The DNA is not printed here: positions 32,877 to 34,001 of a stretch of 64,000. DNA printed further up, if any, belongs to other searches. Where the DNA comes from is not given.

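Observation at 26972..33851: RNase HII and an RNase HIII-like paralogue both embedded in the cassette array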

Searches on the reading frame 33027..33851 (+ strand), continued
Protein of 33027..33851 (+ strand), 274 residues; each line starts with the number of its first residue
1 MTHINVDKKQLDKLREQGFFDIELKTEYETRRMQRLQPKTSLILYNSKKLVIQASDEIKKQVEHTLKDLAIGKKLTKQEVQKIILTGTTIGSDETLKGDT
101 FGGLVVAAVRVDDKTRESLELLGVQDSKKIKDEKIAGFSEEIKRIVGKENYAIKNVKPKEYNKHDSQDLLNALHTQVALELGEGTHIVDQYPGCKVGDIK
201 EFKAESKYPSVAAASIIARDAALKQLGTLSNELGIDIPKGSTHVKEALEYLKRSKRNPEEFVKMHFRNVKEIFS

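Call 34: search_solved_structures(query=A1, max_evalue=0.001, show_alignments=5)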
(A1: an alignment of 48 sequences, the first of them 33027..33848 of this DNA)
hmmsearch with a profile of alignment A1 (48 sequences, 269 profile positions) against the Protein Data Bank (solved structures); distinct sequences matched with E-value up to 0.001: 23.
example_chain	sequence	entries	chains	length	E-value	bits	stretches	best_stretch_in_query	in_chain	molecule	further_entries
2d0a_A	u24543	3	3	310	2.1e-34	122.4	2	34-177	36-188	ribonuclease HIII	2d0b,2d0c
3vn5_A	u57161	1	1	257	2.3e-33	119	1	13-262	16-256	Ribonuclease HIII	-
3asm_A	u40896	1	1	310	3.9e-33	118.2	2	34-177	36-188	Ribonuclease HIII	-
4py5_A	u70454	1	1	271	9e-30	107.2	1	8-262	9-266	Ribonuclease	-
1i39_A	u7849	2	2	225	4.3e-19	72.2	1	85-229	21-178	RIBONUCLEASE HII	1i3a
3p83_D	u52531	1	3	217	6.4e-19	71.6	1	87-229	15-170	Ribonuclease HII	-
1eke_A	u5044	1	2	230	6.5e-12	48.7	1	85-167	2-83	RIBONUCLEASE HII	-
1uax_A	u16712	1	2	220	7.1e-10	42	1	86-167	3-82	Ribonuclease HII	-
2dff_A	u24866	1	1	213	2.6e-09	40.1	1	86-155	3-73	Ribonuclease HII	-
1io2_A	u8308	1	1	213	2.6e-09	40.1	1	86-155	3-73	RIBONUCLEASE HII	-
2dfe_A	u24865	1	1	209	2.7e-09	40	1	86-156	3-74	Ribonuclease HII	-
2dfh_A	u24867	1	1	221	2.9e-09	40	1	86-155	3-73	Ribonuclease HII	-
1x1p_A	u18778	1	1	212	3.2e-09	39.8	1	86-155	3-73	Ribonuclease HII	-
7uwe_C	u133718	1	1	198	7.2e-07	32.1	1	83-235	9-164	Ribonuclease HII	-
7uwh_C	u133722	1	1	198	8.9e-06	28.5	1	83-235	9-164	Ribonuclease HII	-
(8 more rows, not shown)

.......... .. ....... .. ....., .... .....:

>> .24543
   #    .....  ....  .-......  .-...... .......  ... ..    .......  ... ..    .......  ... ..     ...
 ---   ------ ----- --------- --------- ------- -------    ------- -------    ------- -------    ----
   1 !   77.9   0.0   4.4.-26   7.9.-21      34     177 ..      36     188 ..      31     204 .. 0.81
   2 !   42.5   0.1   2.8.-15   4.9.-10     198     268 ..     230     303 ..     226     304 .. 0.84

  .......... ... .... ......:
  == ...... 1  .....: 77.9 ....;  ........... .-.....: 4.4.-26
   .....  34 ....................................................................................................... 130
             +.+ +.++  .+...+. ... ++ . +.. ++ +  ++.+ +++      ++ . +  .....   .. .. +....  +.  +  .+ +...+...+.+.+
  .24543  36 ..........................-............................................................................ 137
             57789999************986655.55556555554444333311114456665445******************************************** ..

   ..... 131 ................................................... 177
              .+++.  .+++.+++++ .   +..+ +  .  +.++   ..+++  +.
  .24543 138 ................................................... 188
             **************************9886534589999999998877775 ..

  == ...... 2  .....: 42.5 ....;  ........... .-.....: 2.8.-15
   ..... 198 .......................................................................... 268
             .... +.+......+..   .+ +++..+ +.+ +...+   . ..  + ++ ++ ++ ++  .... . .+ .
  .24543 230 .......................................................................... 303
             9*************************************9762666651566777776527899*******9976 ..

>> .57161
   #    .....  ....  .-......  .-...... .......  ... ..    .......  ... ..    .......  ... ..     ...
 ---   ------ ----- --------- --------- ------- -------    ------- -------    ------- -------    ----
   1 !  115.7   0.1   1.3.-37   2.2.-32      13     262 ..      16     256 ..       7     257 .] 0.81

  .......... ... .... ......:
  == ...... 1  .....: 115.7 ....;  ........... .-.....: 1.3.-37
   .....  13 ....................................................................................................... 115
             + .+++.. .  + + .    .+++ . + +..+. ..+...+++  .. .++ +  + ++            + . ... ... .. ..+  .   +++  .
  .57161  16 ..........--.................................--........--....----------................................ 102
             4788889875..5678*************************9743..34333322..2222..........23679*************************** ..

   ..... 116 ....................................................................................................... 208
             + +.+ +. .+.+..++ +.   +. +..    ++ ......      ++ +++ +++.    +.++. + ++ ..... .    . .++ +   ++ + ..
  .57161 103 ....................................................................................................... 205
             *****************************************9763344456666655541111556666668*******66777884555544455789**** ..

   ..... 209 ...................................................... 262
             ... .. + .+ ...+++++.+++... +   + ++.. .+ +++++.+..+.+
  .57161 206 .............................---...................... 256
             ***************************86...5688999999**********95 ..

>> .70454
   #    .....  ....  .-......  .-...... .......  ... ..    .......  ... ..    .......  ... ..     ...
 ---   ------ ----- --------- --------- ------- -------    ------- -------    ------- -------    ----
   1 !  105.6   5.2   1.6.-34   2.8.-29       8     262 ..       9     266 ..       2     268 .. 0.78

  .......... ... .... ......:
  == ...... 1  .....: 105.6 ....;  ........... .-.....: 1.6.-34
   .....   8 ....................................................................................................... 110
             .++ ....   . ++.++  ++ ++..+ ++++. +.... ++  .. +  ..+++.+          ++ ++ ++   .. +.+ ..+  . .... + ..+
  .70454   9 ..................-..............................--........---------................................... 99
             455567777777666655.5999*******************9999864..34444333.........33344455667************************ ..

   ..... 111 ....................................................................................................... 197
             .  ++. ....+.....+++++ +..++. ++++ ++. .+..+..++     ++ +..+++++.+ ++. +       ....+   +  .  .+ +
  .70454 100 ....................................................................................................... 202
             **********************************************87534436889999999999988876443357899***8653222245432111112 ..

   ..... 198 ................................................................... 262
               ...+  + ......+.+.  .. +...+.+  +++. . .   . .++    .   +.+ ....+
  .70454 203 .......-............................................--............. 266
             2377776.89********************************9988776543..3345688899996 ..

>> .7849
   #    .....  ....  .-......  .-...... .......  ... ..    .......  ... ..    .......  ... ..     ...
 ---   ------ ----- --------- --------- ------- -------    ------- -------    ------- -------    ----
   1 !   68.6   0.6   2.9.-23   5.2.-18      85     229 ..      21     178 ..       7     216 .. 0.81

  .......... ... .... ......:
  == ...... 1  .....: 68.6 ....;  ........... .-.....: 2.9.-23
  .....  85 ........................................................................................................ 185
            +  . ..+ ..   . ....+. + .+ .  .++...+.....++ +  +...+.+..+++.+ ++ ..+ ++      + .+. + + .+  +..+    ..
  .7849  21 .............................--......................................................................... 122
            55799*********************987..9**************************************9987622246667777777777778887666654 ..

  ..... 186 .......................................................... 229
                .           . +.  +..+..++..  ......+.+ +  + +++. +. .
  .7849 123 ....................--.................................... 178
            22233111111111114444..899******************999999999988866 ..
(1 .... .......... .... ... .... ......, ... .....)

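Call 54: search_protein_families(library=pfam, proteins=[L004:7029-7958:+, L001:1230-2354:+, L004:8867-9526:+, L004:9529-10044:+], max_evalue=0.001)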
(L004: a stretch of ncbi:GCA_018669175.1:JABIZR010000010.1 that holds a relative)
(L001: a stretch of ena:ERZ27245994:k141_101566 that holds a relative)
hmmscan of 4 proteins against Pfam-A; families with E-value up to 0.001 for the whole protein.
L004:7029-7958:+ (309 aa): 0 families

L001:1230-2354:+ (374 aa): 0 families

L004:8867-9526:+ (219 aa): 2 families
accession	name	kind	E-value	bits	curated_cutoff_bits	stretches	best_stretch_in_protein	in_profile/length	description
PF01230.28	HIT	-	1.4e-21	77.4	21.5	1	44-138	3-97/98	HIT domain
PF11969.13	DcpS_C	-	8.2e-15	55.7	24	1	34-135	1-101/114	Scavenger mRNA decapping enzyme C-term binding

L004:9529-10044:+ (171 aa): 1 family
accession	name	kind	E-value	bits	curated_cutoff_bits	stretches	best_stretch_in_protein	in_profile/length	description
PF01230.28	HIT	-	2.3e-14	54.2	21.5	1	10-104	3-97/98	HIT domain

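Call 65: search_protein_representatives(protein=window:33027-33848:+)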
Query: 274 residues. Proteins with E-value up to 0.001 (for the whole library): 1912; up to 1e-10: 713; up to 1e-30: 71. The best 150 are listed.
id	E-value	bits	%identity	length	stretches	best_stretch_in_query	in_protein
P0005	1.9e-81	289.8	55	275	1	5-273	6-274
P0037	6.9e-65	235.5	53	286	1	11-272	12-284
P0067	7.2e-63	228.9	53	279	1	5-273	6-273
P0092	1.1e-61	225.1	51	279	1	4-274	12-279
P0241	7.6e-60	219.0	50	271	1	3-273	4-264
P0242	1.1e-59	218.5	50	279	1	5-272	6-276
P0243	6.2e-59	216.0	49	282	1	2-271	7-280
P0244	4.4e-56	206.7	50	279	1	4-273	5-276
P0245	8.4e-56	205.8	46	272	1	3-274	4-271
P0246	1.2e-55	205.3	43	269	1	3-271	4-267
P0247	5.8e-55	203.0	48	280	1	1-273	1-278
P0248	6.0e-55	202.9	46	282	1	2-273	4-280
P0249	8.0e-55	202.5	45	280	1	6-273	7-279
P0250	4.8e-54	200.0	50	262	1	10-271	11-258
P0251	6.2e-54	199.6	48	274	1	3-273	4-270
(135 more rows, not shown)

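Call 66: search_solved_structures(query=L004:8867-9523:+, max_evalue=0.001, show_alignments=0)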
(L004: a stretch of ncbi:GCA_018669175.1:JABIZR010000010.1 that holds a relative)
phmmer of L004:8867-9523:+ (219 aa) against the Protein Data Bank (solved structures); distinct sequences matched with E-value up to 0.001: 45.
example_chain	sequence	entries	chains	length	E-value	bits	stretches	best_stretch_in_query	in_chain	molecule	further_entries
3l7x_A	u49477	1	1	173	1.2e-23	87.2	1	31-141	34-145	Putative Hit-like protein involved in cell-cycle regulation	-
3o0m_A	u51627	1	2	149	2e-22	83.2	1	33-147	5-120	HIT family protein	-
1y23_A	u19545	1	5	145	6.8e-21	78.3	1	33-138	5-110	Histidine triad protein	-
3imi_A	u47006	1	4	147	3.4e-20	76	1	33-137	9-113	HIT family protein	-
4egu_A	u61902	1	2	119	7.4e-19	71.6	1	31-135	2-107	histidine triad (HIT) protein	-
6iq1_A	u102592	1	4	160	2.1e-18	70.1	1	34-140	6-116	Adenosine 5'-monophosphoramidase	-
3ksv_A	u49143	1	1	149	1.2e-17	67.6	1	33-140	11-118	Uncharacterized protein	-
5uvm_A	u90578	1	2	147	4.7e-17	65.7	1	32-138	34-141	Histidine triad (HIT) protein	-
3lb5_A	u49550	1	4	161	2.5e-16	63.4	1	22-155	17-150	Hit-like protein involved in cell-cycle regulation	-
2eo4_A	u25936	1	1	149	6.7e-15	58.7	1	35-141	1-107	150aa long hypothetical histidine triad nucleotide-binding protein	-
3oj7_A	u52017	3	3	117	3.4e-14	56.4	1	33-135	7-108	Putative histidine triad family protein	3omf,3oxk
6d6j_A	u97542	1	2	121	3e-13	53.3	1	33-137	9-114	HIT family hydrolase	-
3rhn_A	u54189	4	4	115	7e-12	48.8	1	35-137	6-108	HISTIDINE TRIAD NUCLEOTIDE-BINDING PROTEIN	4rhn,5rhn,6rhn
3o1x_A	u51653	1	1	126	7.2e-12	48.8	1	35-137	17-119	Histidine triad nucleotide-binding protein 1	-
7q2u_AAA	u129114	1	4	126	7.9e-12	48.7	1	35-137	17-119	Histidine triad nucleotide-binding protein 1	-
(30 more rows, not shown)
